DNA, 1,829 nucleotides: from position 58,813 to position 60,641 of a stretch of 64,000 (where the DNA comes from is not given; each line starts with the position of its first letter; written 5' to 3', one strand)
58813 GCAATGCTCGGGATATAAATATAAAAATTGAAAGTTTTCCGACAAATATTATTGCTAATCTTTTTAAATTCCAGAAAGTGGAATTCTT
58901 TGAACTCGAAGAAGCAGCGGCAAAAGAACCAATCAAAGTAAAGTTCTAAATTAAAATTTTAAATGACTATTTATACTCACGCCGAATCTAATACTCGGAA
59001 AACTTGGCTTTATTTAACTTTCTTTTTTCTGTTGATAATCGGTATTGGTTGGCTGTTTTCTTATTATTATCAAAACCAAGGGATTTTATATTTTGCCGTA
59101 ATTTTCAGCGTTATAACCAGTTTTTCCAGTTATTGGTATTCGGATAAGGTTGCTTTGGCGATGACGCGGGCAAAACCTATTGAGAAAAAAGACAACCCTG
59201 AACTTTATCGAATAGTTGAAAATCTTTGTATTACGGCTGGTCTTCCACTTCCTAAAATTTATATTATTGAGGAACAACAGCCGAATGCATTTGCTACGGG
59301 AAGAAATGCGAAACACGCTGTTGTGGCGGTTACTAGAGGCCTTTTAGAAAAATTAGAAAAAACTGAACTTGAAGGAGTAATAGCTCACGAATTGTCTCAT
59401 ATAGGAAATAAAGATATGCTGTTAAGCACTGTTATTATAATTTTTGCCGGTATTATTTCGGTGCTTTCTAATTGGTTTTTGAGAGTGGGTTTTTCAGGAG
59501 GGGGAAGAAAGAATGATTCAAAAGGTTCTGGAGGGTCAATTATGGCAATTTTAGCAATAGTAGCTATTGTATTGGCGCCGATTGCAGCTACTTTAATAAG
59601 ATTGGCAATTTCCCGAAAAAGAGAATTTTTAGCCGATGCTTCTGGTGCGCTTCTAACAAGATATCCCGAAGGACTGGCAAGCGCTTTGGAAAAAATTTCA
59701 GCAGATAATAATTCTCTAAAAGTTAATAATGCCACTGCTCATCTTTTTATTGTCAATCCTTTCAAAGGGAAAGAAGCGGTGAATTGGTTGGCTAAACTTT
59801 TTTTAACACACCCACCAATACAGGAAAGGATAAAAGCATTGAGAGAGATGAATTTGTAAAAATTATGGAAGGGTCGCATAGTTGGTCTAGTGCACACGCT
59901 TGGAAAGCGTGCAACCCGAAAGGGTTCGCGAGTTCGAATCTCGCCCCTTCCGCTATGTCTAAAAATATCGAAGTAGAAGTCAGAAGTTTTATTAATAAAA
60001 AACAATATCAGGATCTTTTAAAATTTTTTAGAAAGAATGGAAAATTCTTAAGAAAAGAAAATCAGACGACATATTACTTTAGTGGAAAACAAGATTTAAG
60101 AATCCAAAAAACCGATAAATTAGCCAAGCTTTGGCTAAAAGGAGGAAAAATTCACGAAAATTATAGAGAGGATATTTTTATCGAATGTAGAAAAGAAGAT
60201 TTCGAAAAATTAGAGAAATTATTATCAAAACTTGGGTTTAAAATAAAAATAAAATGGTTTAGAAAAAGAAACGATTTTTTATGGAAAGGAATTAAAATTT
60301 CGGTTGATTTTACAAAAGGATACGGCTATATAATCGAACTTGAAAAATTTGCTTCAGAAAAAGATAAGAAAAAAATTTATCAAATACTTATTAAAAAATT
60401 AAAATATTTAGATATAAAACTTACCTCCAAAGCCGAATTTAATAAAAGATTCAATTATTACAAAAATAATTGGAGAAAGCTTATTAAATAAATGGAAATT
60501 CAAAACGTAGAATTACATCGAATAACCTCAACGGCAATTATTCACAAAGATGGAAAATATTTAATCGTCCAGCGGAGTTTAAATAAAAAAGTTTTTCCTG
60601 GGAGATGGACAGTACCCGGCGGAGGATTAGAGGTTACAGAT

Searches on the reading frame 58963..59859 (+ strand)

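Call 21: search_protein_families(library=pfam, proteins=[window:58963-59859:+])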
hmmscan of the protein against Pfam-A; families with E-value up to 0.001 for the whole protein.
window:58963-59859:+ (298 aa): 2 families
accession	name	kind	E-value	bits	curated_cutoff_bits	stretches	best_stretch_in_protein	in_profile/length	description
PF01435.24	Peptidase_M48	-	1.1e-34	120.3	20.3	1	76-296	2-185/186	Peptidase family M48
PF05569.17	Peptidase_M56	-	0.00045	19.9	31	0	121-162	178-219/296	BlaR1 peptidase M56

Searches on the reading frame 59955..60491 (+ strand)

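Call 21: search_protein_families(library=pfam, proteins=[window:59955-60491:+])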
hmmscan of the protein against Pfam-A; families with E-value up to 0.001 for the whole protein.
window:59955-60491:+ (178 aa): 1 family
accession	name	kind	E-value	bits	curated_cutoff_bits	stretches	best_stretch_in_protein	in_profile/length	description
PF01928.26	CYTH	-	9.2e-10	39.1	23.2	1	4-160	1-175/179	CYTH domain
